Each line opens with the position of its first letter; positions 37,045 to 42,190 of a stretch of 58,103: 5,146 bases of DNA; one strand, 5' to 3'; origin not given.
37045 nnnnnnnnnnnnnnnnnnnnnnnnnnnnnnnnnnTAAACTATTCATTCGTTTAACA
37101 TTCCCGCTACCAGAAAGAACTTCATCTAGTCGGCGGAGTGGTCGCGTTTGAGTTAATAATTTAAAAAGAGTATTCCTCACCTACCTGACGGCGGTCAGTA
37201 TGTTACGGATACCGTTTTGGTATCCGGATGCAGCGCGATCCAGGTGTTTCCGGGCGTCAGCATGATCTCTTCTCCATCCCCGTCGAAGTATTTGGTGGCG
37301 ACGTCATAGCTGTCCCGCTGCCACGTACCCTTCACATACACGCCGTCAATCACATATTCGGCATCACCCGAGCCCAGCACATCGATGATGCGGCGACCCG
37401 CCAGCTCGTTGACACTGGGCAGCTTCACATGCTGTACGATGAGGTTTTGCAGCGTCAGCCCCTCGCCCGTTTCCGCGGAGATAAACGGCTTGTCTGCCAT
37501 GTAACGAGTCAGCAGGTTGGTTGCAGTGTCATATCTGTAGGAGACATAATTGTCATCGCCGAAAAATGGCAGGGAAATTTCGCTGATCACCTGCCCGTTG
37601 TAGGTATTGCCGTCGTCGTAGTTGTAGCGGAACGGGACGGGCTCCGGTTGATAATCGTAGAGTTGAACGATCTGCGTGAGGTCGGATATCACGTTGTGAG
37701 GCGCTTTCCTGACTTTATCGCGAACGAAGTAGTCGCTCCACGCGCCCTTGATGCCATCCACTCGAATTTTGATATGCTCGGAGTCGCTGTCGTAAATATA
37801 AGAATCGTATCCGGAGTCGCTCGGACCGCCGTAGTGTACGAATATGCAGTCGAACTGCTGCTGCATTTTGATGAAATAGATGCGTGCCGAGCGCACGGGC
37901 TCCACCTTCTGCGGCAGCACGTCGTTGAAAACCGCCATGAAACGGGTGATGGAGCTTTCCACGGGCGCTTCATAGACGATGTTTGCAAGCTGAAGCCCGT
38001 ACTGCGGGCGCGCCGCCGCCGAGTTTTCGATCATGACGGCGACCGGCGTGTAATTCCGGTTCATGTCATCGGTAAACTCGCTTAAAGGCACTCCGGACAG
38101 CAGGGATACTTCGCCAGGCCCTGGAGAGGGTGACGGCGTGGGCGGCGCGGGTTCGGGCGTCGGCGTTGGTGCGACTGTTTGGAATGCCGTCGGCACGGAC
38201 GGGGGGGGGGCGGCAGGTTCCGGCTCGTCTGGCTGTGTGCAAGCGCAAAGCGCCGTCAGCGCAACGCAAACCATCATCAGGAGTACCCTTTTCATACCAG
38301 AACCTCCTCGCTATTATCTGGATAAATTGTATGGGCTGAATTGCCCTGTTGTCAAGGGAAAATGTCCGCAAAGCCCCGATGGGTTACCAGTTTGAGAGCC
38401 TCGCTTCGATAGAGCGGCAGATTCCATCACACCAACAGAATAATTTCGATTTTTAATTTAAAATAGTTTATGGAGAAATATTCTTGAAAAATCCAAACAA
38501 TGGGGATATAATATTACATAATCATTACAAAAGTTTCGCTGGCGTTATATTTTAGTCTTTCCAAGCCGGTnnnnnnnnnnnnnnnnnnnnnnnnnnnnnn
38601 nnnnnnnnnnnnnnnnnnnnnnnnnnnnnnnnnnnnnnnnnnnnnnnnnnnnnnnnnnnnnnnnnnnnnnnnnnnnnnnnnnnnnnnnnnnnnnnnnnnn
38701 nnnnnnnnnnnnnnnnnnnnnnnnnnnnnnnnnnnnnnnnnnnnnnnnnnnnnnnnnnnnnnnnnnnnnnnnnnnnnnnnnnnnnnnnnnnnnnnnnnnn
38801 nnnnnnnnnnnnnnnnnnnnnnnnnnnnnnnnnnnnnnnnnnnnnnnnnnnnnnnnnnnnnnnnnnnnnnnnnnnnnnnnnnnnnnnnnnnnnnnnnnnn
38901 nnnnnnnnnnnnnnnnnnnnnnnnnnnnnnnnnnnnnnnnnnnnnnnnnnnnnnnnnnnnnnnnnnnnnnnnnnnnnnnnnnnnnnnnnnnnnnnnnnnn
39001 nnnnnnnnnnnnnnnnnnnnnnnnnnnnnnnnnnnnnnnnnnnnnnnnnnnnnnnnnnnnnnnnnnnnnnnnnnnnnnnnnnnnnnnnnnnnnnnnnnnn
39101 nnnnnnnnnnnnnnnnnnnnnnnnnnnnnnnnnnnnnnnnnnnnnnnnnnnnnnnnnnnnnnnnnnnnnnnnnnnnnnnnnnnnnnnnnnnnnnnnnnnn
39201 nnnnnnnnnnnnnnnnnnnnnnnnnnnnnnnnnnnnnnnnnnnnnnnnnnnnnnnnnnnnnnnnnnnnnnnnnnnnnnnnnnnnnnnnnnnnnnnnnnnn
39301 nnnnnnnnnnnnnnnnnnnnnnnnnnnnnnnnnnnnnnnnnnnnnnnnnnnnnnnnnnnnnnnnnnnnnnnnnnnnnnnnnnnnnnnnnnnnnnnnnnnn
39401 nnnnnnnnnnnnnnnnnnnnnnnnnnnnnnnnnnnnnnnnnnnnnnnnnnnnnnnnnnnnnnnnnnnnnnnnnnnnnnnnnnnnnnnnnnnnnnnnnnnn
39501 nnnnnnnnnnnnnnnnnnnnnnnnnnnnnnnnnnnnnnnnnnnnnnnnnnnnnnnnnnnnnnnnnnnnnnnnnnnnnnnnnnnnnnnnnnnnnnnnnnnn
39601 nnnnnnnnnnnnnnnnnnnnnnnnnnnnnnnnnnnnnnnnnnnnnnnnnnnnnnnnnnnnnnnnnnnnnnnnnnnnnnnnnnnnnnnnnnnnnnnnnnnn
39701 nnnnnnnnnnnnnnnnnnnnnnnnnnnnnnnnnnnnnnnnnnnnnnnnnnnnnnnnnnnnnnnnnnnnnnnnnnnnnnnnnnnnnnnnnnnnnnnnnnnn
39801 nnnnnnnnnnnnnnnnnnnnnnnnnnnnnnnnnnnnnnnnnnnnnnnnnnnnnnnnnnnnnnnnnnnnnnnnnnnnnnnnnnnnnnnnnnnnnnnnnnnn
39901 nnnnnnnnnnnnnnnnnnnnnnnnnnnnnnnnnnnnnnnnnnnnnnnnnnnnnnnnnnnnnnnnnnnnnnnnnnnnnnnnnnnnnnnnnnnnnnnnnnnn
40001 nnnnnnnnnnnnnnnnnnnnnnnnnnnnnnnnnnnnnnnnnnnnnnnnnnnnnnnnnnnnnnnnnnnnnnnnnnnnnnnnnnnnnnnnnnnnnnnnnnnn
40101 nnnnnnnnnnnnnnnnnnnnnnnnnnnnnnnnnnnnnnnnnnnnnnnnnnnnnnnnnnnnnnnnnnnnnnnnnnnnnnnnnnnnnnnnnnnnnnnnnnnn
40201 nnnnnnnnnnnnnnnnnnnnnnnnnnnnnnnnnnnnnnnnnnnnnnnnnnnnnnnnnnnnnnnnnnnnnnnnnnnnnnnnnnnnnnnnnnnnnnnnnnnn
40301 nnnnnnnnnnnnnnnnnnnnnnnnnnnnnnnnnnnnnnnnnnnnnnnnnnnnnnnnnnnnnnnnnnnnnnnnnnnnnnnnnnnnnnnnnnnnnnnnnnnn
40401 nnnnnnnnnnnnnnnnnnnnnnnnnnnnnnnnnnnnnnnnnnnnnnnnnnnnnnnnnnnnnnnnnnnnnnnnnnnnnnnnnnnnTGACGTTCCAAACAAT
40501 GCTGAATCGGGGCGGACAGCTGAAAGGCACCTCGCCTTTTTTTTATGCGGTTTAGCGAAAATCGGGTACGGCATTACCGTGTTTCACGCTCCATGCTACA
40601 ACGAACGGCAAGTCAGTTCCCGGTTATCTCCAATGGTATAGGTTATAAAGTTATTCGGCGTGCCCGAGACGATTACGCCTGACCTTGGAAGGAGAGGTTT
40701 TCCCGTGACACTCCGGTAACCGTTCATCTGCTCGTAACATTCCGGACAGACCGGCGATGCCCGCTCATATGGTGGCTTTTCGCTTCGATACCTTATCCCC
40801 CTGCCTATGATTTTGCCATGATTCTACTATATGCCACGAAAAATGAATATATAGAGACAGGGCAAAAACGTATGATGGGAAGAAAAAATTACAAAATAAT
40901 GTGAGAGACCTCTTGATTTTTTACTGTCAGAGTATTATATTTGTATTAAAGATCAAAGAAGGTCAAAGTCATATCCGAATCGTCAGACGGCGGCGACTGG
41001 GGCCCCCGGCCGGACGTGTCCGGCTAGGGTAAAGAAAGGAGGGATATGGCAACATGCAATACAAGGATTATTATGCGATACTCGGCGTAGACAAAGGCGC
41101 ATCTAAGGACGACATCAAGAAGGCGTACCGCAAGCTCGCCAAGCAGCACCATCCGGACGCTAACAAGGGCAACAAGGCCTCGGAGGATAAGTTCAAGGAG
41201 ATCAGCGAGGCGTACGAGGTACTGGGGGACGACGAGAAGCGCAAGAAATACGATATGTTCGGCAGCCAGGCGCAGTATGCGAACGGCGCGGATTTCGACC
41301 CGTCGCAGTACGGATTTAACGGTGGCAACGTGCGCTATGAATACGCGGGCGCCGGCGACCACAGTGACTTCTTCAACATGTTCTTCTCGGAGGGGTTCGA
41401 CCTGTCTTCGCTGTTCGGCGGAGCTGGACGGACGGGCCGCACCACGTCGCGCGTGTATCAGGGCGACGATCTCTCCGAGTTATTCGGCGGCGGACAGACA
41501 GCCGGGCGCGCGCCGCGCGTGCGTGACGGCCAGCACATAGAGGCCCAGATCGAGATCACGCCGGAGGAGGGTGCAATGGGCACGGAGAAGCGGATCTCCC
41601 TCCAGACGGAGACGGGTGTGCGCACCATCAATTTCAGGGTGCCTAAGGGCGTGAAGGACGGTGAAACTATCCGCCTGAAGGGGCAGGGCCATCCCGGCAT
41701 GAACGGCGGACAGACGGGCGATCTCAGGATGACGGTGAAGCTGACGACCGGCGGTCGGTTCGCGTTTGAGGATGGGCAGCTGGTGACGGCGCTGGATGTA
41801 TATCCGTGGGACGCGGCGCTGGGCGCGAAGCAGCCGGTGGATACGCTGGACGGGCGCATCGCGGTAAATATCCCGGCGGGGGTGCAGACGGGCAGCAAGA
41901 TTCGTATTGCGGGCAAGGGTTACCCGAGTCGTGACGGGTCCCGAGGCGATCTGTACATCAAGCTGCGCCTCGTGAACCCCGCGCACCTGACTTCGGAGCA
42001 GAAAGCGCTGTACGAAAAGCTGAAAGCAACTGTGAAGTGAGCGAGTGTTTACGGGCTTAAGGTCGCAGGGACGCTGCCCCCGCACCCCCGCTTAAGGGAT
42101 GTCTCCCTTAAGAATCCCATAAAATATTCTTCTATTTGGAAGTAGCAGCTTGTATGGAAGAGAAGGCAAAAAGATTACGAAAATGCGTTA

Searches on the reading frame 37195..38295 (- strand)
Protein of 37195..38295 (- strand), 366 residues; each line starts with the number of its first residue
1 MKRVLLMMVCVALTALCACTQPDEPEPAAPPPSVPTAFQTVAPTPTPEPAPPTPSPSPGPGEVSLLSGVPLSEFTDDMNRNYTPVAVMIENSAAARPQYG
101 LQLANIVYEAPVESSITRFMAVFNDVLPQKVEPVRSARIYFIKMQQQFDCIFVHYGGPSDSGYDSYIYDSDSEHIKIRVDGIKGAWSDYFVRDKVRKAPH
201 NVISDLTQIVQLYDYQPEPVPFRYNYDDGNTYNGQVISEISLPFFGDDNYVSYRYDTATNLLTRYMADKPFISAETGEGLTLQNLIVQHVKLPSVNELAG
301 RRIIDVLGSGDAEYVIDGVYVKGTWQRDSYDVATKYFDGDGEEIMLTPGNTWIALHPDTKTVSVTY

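Call 8: search_protein_families(library=pfam, proteins=[window:37195-38295:-])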
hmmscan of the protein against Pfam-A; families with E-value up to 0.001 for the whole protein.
window:37195-38295:- (366 aa): 2 families
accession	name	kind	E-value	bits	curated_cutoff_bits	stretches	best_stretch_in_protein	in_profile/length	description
PF11258.13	DUF3048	-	3e-38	131.7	25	1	77-211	9-140/148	Protein of unknown function (DUF3048) N-terminal domain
PF17479.7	DUF3048_C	-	2e-24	86.6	25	1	245-353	5-114/114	Protein of unknown function (DUF3048) C-terminal domain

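Call 76: search_protein_families(library=ncbifam, proteins=[window:37195-38295:-], max_evalue=1)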
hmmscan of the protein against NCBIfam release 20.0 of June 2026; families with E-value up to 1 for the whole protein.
window:37195-38295:- (366 aa): 1 family
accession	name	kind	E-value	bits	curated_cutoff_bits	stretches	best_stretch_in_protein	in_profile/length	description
NF050142.1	PG1828_fam_lipo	equivalog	0.034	14.9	50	1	1-45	1-46/59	PG1828 family lipoprotein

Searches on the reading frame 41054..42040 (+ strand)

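Call 8: search_protein_families(library=pfam, proteins=[window:41054-42040:+])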
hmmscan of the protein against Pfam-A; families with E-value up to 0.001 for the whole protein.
window:41054-42040:+ (328 aa): 2 families
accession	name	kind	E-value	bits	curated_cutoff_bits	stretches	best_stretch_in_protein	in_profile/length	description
PF01556.23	DnaJ_C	-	1.3e-36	126.4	26.6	1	162-309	1-152/152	DnaJ C terminal domain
PF00226.36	DnaJ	-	6.6e-28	97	27.8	1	5-67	1-63/63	DnaJ domain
